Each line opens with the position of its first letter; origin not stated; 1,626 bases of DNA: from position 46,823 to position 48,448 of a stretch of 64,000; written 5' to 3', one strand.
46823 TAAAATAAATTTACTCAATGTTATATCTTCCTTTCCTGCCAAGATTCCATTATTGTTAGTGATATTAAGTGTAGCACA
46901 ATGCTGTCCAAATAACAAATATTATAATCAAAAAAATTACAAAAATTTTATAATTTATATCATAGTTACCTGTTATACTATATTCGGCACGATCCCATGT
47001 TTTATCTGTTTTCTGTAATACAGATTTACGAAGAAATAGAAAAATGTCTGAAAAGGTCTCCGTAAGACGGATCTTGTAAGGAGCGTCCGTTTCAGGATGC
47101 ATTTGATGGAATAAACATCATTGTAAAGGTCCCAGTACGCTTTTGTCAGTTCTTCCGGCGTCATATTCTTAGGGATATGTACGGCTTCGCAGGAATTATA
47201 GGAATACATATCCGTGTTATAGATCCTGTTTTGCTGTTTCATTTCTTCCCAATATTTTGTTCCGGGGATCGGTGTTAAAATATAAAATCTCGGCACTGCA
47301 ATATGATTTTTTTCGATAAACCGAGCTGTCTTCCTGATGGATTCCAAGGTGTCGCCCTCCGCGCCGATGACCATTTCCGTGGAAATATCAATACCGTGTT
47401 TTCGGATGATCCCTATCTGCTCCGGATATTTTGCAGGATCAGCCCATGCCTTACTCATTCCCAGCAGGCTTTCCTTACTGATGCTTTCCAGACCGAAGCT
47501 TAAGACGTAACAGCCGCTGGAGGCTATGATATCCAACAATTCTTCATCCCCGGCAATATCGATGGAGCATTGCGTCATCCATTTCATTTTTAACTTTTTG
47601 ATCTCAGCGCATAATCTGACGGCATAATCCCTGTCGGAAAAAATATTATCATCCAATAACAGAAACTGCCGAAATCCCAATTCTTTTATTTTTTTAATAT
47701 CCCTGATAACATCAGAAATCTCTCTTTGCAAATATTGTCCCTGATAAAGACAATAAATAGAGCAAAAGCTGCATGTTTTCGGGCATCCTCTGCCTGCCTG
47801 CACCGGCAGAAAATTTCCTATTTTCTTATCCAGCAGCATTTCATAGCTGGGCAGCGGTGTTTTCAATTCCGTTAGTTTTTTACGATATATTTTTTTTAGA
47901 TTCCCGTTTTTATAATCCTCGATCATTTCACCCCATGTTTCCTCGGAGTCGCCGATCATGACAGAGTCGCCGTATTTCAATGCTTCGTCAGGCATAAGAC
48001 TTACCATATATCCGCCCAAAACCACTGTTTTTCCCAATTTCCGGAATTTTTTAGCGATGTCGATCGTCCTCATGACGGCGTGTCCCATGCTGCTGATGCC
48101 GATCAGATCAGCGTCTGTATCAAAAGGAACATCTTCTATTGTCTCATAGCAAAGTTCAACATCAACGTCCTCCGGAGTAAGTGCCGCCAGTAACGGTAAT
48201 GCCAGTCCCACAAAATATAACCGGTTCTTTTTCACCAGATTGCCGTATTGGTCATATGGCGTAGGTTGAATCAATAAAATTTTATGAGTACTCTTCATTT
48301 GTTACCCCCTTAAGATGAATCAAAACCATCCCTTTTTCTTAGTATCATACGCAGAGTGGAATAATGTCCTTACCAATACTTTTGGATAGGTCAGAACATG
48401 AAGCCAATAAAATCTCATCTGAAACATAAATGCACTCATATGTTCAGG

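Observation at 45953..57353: Orphan lipid-type biosynthetic operon: acyl-AMP ligase, ACP, two GNAT/FemAB-like acyltransferases, four B12-radical-SAM paralogues, a SAM methyltransferase and DegV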

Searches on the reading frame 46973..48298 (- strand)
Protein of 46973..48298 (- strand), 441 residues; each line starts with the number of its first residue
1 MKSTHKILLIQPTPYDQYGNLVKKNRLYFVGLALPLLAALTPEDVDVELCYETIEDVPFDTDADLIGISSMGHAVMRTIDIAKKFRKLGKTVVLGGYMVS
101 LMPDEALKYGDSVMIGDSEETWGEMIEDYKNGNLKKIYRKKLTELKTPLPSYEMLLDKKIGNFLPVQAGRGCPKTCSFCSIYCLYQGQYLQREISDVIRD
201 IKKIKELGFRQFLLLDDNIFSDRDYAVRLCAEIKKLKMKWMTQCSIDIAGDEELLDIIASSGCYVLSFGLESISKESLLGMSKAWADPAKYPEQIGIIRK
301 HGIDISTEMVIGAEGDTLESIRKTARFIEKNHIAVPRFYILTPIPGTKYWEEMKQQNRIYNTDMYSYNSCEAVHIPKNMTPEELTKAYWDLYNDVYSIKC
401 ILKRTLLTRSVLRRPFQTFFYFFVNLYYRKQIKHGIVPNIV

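Call 3: search_protein_families(library=pfam, proteins=[window:46973-48298:-], max_evalue=0.01)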
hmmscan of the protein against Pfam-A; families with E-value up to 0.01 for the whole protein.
window:46973-48298:- (441 aa): 4 families
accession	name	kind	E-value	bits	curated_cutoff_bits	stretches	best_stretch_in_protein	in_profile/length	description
PF04055.27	Radical_SAM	-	3.6e-15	57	29.5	1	169-328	4-166/166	Radical SAM superfamily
PF02310.24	B12-binding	-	1.4e-08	35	32.1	1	45-121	36-116/121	B12 binding domain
PF19864.5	Radical_SAM_N2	-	0.00025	20.9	29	1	77-143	73-139/151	Radical SAM proteins, N-terminal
PF13282.11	DUF4070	-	0.0047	17.4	22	1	347-406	1-59/144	Domain of unknown function (DUF4070)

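Call 4: search_protein_families(library=ncbifam, proteins=[window:46973-48298:-], max_evalue=0.01)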
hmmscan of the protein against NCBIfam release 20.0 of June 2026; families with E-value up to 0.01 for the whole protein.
window:46973-48298:- (441 aa): 26 families (the best 25 are shown)
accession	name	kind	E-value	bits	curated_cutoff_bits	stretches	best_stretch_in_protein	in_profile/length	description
TIGR04479.1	bcpD_PhpK_rSAM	subfamily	9.4e-27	93.5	600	1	146-339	224-414/504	PhpK family radical SAM P-methyltransferase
NF038361.1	rSAM_Sden_1168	equivalog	1.7e-24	86.3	575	1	163-372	282-493/560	Sden_1168 family B12-binding radical SAM P-methyltransferase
TIGR02026.1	BchE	equivalog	1.3e-22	80.3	481.35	1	167-416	198-448/497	magnesium-protoporphyrin IX monomethyl ester anaerobic oxidative cyclase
TIGR04072.2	rSAM_ladder_B12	equivalog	1.8e-22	79.6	360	1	77-362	85-381/443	lipid biosynthesis B12-binding/radical SAM protein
TIGR03471.1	HpnJ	equivalog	8.7e-22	77.6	577.6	1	162-368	196-402/472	hopanoid biosynthesis associated radical SAM protein HpnJ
NF050148.1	rSAM_ApyD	equivalog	1.1e-21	76.9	750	1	141-408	175-442/645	RiPP biosynthesis radical SAM protein ApyD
TIGR04367.1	HpnR_B12_rSAM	equivalog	3.6e-18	65.4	650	1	75-383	74-400/490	hopanoid C-3 methylase HpnR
TIGR04013.1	B12_SAM_MJ_1487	hypoth_equivalog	4.5e-17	62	251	1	38-212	18-200/382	TIGR04013 family B12-binding domain/radical SAM domain-containing protein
NF033070.1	rSAM_AprD4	equivalog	6.3e-15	55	500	1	166-388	199-424/456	AprD4 family radical SAM diol-dehydratase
TIGR04014.1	B12_SAM_MJ_0865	equivalog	1.5e-14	53.7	360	1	73-358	51-363/434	methyl-coenzyme M reductase glutamine C-methyltransferase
NF040542.1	rSAM_RCCLKC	equivalog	3.4e-14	52.8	450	1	133-333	150-352/423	arsinothricin biosynthesis radical SAM protein ArsL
TIGR00089.1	TIGR00089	subfamily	3.4e-12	45.9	251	1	76-350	53-337/429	MiaB/RimO family radical SAM methylthiotransferase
NF040546.1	rSAM_CUAEP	equivalog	1e-10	40.9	500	1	165-333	173-343/468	CUAEP/CCAEP-tail radical SAM (seleno)protein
TIGR04295.1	B12_rSAM_oligo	hypoth_equivalog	7e-10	38.1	400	1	163-278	200-309/422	TIGR04295 family B12-binding domain-containing radical SAM protein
TIGR04385.1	B12_rSAM_cofa1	equivalog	7.3e-09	35.3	450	1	163-330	195-363/438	B12 lower ligand biosynthesis radical SAM protein BzaD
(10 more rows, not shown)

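Call 14: search_protein_families(library=padloc, proteins=[window:46973-48298:-], max_evalue=0.01)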
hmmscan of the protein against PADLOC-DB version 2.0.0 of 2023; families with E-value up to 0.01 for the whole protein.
window:46973-48298:- (441 aa): 1 family
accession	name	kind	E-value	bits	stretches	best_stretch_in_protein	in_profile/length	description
PDLC04689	PDC-M51A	-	6.6e-11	39.7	1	81-354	89-375/420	-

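Call 37: search_solved_structures(query=window:46973-48298:-, max_evalue=0.001)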
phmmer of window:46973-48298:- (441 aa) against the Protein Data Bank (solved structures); distinct sequences matched with E-value up to 0.001: 2.
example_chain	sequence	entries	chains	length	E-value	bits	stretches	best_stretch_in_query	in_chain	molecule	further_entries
9ccb_A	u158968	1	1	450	3.7e-12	49.2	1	160-355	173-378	Radical SAM core domain-containing protein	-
6fd2_B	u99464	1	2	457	3.7e-11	45.8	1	166-351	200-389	Putative apramycin biosynthetic oxidoreductase 4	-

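Call 57: find_homologous_proteins(query=window:46973-48298:-, max_evalue=1e-10)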
Query window:46973-48298:- (441 aa): 2530 proteins with E <= 1e-10 among 8000 candidates; the best 120 are listed.
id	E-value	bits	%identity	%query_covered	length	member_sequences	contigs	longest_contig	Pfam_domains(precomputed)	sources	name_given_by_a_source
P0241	1.8e-291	984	97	99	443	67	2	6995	PF04055.28,PF02310.25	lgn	-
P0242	8.3e-274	926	90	99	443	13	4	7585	PF04055.28,PF02310.25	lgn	-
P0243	2.3e-269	912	88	99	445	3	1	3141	PF04055.28,PF02310.25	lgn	-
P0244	4.0e-257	871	85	99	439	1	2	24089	PF04055.28,PF02310.25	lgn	-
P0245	7.5e-257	870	85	99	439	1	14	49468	PF04055.28,PF02310.25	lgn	-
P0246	9.7e-257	870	85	99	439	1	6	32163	PF04055.28,PF02310.25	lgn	-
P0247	1.0e-256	870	85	99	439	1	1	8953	PF04055.28,PF02310.25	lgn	-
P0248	1.0e-256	870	85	99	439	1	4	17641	PF04055.28,PF02310.25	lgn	-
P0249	1.4e-256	869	85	99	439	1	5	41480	PF04055.28,PF02310.25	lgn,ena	-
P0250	1.5e-256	869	85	99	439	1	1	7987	PF04055.28,PF02310.25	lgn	-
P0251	1.9e-256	869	85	99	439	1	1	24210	PF04055.28,PF02310.25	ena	-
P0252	2.7e-256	869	85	99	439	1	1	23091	PF04055.28,PF02310.25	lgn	-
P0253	2.8e-256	868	85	99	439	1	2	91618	PF04055.28,PF02310.25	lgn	-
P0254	3.5e-256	868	85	99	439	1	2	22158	PF04055.28,PF02310.25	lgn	-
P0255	4.2e-256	868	85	99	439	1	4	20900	PF04055.28,PF02310.25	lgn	-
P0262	1.6e-255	866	85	99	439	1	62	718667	PF04055.28,PF02310.25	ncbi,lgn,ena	-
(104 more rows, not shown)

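Call 58: find_encoding_contigs(protein=P0262, flank=10000, max_places=3)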
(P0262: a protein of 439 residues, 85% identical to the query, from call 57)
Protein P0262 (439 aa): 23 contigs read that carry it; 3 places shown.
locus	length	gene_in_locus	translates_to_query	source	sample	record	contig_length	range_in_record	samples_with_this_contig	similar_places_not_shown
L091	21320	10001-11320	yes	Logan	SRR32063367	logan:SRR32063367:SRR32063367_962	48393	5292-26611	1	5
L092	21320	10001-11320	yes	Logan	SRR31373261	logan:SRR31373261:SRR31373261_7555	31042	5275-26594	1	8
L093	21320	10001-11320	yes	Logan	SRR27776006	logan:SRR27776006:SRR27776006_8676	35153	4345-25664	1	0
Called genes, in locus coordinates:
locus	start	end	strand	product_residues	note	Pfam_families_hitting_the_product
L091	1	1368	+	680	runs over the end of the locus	PF09479:Flg_new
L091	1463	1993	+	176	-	PF13302:Acetyltransf_3, PF13420:Acetyltransf_4 (weak), PF00583:Acetyltransf_1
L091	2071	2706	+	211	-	PF10502:Peptidase_S26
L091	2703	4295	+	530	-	PF00501:AMP-binding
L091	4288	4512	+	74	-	PF00550:PP-binding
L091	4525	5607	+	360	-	-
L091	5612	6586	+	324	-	PF13480:Acetyltransf_6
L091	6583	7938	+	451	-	PF02310:B12-binding, PF04055:Radical_SAM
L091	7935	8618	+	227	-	PF01209:Ubie_methyltran (faint), PF05401:NodS (weak), PF13489:Methyltransf_23, PF13649:Methyltransf_25, PF13847:Methyltransf_31, PF08241:Methyltransf_11, PF08242:Methyltransf_12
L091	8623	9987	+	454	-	PF02310:B12-binding, PF04055:Radical_SAM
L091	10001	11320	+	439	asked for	PF02310:B12-binding (weak), PF04055:Radical_SAM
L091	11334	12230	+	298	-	PF03193:RsgA_GTPase (faint), PF01926:MMR_HSR1, PF02421:FeoB_N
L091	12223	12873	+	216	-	PF01351:RNase_HII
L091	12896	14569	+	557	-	PF02120:Flg_hook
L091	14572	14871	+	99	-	PF01312:Bac_export_2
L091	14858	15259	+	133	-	PF02021:UPF0102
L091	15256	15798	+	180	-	-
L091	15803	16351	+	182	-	PF28474:DUF8412, PF13376:OmdA (weak)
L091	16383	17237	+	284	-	PF02578:Cu-oxidase_4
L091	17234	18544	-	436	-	PF13793:Pribosyltran_N, PF00156:Pribosyltran, PF14572:Pribosyl_synth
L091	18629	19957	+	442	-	PF00009:GTP_EFTU (weak), PF01926:MMR_HSR1, PF02421:FeoB_N, PF00009:GTP_EFTU, PF01926:MMR_HSR1, PF02421:FeoB_N, PF04548:AIG1 (weak), PF14714:KH_dom-like, +6 more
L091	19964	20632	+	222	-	PF02660:G3P_acyltransf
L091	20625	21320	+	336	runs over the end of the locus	PF01210:NAD_Gly3P_dh_N, PF07479:NAD_Gly3P_dh_C, PF20618:GPD_NAD_C_bact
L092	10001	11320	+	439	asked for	PF02310:B12-binding (weak), PF04055:Radical_SAM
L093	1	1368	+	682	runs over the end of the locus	PF09479:Flg_new (weak)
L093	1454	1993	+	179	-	PF13302:Acetyltransf_3, PF13420:Acetyltransf_4, PF00583:Acetyltransf_1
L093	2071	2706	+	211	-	PF10502:Peptidase_S26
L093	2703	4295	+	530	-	PF00501:AMP-binding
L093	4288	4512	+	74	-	PF00550:PP-binding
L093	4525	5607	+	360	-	-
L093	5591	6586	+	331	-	PF13480:Acetyltransf_6 (weak)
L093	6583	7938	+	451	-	PF02310:B12-binding, PF04055:Radical_SAM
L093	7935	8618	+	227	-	PF05401:NodS (weak), PF13489:Methyltransf_23, PF13649:Methyltransf_25, PF13847:Methyltransf_31, PF08241:Methyltransf_11, PF08242:Methyltransf_12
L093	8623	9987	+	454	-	PF02310:B12-binding, PF04055:Radical_SAM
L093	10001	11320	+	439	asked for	PF02310:B12-binding (weak), PF04055:Radical_SAM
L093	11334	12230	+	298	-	PF03193:RsgA_GTPase (faint), PF01926:MMR_HSR1, PF02421:FeoB_N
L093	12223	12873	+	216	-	PF01351:RNase_HII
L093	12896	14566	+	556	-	PF02120:Flg_hook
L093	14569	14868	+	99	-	PF01312:Bac_export_2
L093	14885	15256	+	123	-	PF02021:UPF0102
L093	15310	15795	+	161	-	-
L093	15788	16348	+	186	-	PF28474:DUF8412, PF13376:OmdA (weak)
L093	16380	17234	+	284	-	PF02578:Cu-oxidase_4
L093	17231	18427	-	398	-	PF13793:Pribosyltran_N, PF00156:Pribosyltran, PF14572:Pribosyl_synth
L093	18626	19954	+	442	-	PF00009:GTP_EFTU (weak), PF01926:MMR_HSR1, PF02421:FeoB_N, PF00009:GTP_EFTU, PF01926:MMR_HSR1, PF02421:FeoB_N, PF04548:AIG1 (weak), PF14714:KH_dom-like, +6 more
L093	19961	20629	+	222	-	PF02660:G3P_acyltransf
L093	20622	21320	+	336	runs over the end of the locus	PF01210:NAD_Gly3P_dh_N, PF07479:NAD_Gly3P_dh_C, PF20618:GPD_NAD_C_bact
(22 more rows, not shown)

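Call 63: search_dna_similar(query=window:46973-48298:-, collection=plasmids, mode=protein, max_evalue=1e-20, max_rows=10)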
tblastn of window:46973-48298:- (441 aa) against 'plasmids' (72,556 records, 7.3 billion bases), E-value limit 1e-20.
Records with a match: 32; places in all: 38; records where one place covers at least 80% of the query: 23.
Best place of each record, by identity: 60-80% 1; <60% 31.
By first word of the organism name: Rhizobium 11; Komagataeibacter 4; Vibrio 3; Acetoanaerobium 1; Treponema 1; Clostridium 1; Paraclostridium 1; Synechocystis 1; Citrobacter 1; Fulvitalea 1; and 7 more.
By predicted mobility (MOB-suite, as given by PLSDB): non-mobilizable 24; conjugative 5; mobilizable 3.
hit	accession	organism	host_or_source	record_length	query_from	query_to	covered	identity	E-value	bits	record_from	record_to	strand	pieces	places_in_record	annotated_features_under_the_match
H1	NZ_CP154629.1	Acetoanaerobium noterae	cell culture,Sludge of a digestion ...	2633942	6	440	99%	60.2%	1e-171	540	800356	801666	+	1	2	none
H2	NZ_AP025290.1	Treponema saccharophilum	-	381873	47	430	87%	37.7%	3e-67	239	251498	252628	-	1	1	radical SAM protein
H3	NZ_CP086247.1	Clostridium sp. CF011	single colony,bovine feces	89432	26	397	84%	37.9%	4e-66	236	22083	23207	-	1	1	radical SAM protein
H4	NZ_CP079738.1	Paraclostridium bifermentans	whole organism,soil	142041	46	433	88%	33.7%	2e-55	205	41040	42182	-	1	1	radical SAM protein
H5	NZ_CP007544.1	Synechocystis sp. PCC 6714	-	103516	41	413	85%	34.1%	8e-59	215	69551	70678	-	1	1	radical SAM protein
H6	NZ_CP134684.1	Citrobacter portucalensis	Larus michahellis,bacteria,cloaca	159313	6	404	90%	31.9%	2e-56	208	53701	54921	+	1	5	radical SAM protein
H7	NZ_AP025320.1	Fulvitalea axinellae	-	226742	3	392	88%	31.6%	3e-50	190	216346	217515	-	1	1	radical SAM protein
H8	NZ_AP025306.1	Aureibacter tunicatorum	-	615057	42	395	80%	31.2%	2e-54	202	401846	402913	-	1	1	radical SAM protein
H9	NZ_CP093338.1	Shinella sp. H4-D48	whole organism,grassland soil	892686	41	405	83%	27.5%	7e-31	133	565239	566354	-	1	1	radical SAM protein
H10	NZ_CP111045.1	Chondrinema litorale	Seaweed,red alga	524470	44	421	86%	26.4%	3e-36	149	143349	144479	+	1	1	radical SAM protein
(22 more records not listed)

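Call 64: get_annotated_region(hit=H1, flank=9000)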
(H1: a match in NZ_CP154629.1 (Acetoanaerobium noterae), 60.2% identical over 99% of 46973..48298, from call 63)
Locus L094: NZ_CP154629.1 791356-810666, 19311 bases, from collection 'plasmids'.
description: Acetoanaerobium noterae strain DSL2 plasmid pTPELB2, complete sequence
organism: Acetoanaerobium noterae (NCBI taxid 745369)
taxonomy: Bacteria; Bacillota; Clostridia; Peptostreptococcales; Filifactoraceae; Acetoanaerobium; Acetoanaerobium noterae
host: -; source: cell culture,Sludge of a digestion tower of a wastewater treatment plant; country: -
typing (MOB-suite, as given by PLSDB): non-mobilizable
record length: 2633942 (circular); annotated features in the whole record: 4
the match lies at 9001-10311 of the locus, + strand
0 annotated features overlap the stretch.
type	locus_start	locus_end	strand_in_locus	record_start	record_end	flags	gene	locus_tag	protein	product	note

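Call 66: get_annotated_region(hit=H6, flank=12000)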
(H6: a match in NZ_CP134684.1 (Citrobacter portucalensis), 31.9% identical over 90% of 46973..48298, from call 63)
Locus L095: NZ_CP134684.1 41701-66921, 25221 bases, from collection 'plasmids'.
description: Citrobacter portucalensis strain 64A:C plasmid unnamed1, complete sequence
organism: Citrobacter portucalensis (NCBI taxid 1639133)
taxonomy: Bacteria; Pseudomonadota; Gammaproteobacteria; Enterobacterales; Enterobacteriaceae; Citrobacter; Citrobacter portucalensis
host: -; source: Larus michahellis,bacteria,cloaca; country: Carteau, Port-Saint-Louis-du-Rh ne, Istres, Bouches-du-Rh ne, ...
typing (MOB-suite, as given by PLSDB): mobilizable; replicon IncFIB,IncFII; relaxase MOBP
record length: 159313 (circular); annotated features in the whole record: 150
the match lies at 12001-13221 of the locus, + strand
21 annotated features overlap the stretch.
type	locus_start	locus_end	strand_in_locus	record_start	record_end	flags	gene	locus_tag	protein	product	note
CDS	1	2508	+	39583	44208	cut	-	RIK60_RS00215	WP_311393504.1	alpha-2-macroglobulin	GO:0010951 - negative regulation of endopeptidase activity [Evidence IEA]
CDS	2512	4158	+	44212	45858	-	-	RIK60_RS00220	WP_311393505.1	DUF2300 domain-containing protein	-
CDS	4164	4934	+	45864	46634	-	-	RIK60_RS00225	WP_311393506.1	DUF2135 domain-containing protein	-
CDS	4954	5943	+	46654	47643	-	-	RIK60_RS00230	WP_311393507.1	hypothetical protein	-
CDS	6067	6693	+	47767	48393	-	-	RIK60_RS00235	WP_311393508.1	hypothetical protein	-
CDS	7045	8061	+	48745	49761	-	-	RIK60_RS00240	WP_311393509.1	hypothetical protein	-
CDS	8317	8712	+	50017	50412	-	-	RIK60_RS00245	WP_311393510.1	SMI1/KNR4 family protein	-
CDS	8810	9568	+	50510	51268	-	-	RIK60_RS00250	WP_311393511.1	hypothetical protein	-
CDS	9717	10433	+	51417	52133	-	-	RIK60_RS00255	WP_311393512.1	hypothetical protein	-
CDS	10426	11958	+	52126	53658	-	-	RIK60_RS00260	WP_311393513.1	GH3 auxin-responsive promoter family protein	-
CDS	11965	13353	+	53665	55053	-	-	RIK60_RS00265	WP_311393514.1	radical SAM protein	-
CDS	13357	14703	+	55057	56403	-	-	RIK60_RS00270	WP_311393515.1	radical SAM protein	-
CDS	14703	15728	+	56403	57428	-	-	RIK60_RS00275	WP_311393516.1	N-acetyltransferase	-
CDS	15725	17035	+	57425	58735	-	-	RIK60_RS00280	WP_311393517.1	radical SAM protein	-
CDS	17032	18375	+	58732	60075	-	-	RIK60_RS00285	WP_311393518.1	radical SAM protein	-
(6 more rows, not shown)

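Call 67: get_annotated_region(hit=H3, flank=8000)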
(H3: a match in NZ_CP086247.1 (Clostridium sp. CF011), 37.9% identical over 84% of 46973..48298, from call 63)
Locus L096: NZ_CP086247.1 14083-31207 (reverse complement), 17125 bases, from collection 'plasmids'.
description: Clostridium sp. CF011 plasmid pCF011-89, complete sequence
organism: Clostridium sp. CF011 (NCBI taxid 2843318)
taxonomy: Bacteria; Bacillota; Clostridia; Eubacteriales; Clostridiaceae; Clostridium; Clostridium sp. CF011
host: -; source: single colony,bovine feces; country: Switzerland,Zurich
typing (MOB-suite, as given by PLSDB): non-mobilizable
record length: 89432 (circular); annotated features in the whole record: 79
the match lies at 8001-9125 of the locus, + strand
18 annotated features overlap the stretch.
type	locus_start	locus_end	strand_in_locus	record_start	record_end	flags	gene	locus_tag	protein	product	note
CDS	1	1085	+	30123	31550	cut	-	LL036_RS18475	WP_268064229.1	aldehyde dehydrogenase family protein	-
CDS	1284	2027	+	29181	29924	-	-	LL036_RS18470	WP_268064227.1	acetoacetate decarboxylase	-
CDS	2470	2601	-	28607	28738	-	-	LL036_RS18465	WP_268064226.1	hypothetical protein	-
CDS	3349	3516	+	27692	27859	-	-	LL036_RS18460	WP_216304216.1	hypothetical protein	-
CDS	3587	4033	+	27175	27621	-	-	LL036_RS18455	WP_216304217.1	pyridoxamine 5'-phosphate oxidase family protein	-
CDS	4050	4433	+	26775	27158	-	-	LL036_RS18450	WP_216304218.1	hypothetical protein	-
CDS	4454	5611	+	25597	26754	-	-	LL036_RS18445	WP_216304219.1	TOMM precursor leader peptide-binding protein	-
CDS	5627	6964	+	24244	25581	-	-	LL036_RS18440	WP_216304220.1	YcaO-like family protein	-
CDS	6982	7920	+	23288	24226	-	-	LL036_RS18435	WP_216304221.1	SagB/ThcOx family dehydrogenase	-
CDS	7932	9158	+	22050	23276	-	-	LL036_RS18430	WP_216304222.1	radical SAM protein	-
CDS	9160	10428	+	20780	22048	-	-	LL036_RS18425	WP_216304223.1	hypothetical protein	-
CDS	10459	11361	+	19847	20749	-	-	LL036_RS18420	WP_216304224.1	ABC transporter ATP-binding protein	-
CDS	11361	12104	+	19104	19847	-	-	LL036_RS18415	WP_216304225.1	ABC transporter permease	-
CDS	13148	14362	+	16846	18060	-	-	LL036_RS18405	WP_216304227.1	hypothetical protein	-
CDS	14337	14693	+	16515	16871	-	-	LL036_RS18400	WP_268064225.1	hypothetical protein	-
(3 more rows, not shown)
